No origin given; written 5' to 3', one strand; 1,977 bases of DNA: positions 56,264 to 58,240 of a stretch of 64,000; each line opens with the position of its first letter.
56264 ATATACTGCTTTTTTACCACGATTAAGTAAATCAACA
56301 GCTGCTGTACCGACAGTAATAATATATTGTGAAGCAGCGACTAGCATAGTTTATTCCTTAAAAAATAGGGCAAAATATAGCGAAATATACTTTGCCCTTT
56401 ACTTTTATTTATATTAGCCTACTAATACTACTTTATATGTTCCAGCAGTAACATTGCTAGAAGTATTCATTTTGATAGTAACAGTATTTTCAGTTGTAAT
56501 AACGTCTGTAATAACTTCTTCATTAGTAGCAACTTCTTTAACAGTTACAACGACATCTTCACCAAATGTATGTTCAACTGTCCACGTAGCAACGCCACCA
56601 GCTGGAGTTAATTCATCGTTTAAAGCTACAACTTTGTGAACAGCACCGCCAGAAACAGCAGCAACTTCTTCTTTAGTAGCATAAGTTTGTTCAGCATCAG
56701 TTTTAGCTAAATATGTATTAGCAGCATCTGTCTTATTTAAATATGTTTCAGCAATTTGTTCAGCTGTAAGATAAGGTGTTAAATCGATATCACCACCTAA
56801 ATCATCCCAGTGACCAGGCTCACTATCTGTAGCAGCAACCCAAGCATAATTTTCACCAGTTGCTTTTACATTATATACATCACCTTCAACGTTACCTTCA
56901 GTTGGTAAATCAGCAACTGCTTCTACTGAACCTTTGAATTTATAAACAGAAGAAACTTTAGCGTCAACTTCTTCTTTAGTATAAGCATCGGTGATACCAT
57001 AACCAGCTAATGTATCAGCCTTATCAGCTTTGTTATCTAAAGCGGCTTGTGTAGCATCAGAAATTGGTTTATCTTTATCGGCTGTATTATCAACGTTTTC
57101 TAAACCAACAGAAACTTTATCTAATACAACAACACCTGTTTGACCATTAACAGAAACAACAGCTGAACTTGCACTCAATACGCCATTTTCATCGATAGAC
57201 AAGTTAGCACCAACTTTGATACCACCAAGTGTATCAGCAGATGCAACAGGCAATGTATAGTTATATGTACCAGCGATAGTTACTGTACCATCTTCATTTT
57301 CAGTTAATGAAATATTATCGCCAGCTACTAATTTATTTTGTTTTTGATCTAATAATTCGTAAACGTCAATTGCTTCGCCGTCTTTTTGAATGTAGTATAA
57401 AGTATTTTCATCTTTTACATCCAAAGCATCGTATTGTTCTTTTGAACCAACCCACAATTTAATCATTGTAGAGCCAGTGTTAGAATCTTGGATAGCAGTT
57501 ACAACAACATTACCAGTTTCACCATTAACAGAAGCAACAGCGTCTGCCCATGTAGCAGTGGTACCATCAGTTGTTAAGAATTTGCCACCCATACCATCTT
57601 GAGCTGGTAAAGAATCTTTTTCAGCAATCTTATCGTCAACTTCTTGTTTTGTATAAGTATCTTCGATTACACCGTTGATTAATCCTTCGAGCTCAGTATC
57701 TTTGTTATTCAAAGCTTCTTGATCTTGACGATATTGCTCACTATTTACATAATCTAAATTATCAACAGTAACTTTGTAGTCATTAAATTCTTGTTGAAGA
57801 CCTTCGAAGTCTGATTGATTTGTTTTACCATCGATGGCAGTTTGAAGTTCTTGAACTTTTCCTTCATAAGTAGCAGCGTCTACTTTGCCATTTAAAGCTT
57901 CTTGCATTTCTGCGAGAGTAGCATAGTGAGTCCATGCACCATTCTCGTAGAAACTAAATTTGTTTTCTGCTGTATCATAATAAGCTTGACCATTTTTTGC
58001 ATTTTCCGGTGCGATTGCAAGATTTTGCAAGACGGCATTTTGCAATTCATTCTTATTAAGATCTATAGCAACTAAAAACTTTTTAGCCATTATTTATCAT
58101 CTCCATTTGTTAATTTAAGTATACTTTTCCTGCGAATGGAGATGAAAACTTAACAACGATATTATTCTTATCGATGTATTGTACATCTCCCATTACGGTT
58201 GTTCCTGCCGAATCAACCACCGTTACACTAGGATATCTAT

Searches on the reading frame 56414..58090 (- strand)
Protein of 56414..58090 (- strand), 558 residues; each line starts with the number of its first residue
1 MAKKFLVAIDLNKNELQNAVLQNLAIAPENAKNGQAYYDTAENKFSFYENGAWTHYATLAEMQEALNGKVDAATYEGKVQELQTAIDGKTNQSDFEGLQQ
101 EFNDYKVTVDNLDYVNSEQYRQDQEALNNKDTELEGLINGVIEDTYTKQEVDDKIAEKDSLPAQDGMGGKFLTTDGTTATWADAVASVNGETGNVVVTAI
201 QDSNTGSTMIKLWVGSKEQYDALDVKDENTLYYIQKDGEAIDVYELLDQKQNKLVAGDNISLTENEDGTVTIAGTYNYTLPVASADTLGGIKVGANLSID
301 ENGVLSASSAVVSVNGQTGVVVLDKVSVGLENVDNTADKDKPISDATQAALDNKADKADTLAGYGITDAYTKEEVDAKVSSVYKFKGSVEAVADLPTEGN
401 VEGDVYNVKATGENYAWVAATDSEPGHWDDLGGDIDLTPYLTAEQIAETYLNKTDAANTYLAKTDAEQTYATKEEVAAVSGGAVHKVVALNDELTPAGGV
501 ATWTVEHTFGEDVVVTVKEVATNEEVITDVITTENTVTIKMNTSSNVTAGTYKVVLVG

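Call 55: search_protein_families(library=phrogs, proteins=[window:56414-58090:-], max_evalue=0.0001)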
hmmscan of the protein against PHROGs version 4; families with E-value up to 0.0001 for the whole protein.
window:56414-58090:- (558 aa): 15 families
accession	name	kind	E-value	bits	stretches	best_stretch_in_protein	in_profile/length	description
phrog_38707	-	unknown function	5.4e-26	92.4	2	4-97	2-88/675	-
phrog_5207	-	unknown function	3.9e-15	56.3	1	305-431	451-559/689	-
phrog_30593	-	unknown function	1e-14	55.6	1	306-404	87-194/322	-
phrog_8309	-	unknown function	7.7e-14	52.5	1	4-62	2-60/312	-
phrog_38418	-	unknown function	4.4e-12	46.6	1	301-362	147-208/472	-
phrog_8780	-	tail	8.6e-12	45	1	307-360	410-463/755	minor tail protein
phrog_35419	-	tail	1e-11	45.7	1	311-361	60-110/414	tail fiber protein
phrog_23595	-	tail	6.1e-11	42.9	1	306-360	327-381/440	minor tail protein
phrog_13892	-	tail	2e-10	41.3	1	308-358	548-598/676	minor tail protein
phrog_9625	-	unknown function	4.4e-10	38.8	1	184-333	405-496/1586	-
phrog_24819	-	unknown function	3.6e-08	33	1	308-351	52-95/823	-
phrog_38190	-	unknown function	1.5e-06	28.9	1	283-410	40-168/351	-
phrog_24919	-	tail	3.4e-06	27.2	1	321-369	112-160/402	tail fiber protein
phrog_2952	-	tail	3.8e-05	23.8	1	306-358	171-223/488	minor tail protein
phrog_27494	-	head and packaging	8.3e-05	23.8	1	194-234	118-157/159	virion structural protein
